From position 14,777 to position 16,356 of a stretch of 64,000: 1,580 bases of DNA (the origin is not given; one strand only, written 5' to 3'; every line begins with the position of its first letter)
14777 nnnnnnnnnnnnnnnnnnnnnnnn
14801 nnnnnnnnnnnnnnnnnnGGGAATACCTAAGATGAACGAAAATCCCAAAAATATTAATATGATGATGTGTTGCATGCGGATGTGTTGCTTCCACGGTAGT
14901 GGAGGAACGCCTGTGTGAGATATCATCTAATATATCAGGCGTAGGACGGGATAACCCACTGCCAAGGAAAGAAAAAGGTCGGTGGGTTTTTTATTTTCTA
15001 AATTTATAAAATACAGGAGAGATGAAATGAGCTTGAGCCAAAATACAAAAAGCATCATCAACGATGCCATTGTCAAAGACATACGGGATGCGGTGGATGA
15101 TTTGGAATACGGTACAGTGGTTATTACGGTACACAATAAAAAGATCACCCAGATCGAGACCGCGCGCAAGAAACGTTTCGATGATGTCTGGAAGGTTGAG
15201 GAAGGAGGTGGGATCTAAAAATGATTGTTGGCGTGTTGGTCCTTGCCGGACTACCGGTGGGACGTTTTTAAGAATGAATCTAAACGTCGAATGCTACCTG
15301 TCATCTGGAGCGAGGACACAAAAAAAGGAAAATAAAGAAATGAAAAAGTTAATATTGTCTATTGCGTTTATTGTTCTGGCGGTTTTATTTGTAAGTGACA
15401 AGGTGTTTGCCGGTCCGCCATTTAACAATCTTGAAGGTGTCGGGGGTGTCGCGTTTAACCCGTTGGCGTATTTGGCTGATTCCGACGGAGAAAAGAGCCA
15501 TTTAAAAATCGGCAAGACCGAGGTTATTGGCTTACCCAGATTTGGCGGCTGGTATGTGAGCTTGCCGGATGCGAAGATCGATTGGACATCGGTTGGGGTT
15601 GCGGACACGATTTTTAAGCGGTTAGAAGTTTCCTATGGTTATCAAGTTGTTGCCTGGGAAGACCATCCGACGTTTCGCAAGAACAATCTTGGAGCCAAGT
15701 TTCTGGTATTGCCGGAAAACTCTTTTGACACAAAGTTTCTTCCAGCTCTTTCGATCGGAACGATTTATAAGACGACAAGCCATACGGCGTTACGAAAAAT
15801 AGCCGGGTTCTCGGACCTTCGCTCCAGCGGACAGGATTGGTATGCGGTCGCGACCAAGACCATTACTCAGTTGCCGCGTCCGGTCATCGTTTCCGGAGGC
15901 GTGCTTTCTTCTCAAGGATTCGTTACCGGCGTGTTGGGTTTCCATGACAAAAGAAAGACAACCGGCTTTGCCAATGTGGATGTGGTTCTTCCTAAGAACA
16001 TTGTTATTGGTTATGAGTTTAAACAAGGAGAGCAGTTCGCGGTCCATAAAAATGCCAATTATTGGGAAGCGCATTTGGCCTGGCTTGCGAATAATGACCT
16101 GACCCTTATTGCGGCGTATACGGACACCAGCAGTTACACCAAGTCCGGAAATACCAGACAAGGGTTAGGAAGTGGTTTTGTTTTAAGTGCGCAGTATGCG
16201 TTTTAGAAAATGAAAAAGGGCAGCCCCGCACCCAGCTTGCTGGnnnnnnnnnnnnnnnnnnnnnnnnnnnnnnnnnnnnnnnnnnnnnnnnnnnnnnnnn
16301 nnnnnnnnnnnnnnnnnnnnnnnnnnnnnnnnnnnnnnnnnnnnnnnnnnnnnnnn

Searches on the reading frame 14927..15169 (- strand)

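Call 92: search_protein_families(library=pfam, proteins=[window:14927-15169:-], max_evalue=1)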
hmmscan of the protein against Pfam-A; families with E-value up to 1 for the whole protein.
window:14927-15169:- (80 aa): 1 family
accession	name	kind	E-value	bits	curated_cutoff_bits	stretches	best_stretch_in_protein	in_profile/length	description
PF03626.19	COX4_pro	-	0.022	15.6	28.9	1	7-74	1-64/72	Prokaryotic Cytochrome C oxidase subunit IV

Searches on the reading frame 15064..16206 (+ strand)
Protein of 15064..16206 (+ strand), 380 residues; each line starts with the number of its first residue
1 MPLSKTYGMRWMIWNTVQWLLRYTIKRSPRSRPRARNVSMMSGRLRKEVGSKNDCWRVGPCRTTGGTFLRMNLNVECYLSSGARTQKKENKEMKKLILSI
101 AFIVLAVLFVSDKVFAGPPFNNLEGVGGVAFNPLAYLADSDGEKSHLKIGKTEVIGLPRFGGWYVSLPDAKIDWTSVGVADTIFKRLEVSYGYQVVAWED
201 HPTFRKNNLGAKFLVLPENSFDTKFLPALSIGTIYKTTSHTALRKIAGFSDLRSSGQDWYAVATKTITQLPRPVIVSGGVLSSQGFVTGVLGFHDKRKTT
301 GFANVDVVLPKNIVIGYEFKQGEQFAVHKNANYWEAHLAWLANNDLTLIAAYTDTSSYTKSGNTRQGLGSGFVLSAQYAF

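Call 21: search_protein_families(library=pfam, proteins=[window:15064-16206:+], max_evalue=0.001)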
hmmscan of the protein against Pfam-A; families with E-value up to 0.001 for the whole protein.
window:15064-16206:+ (380 aa): 1 family
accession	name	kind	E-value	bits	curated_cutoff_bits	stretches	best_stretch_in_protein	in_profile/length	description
PF11231.14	DUF3034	-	5.4e-18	65.9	25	1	122-357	6-240/255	Protein of unknown function (DUF3034)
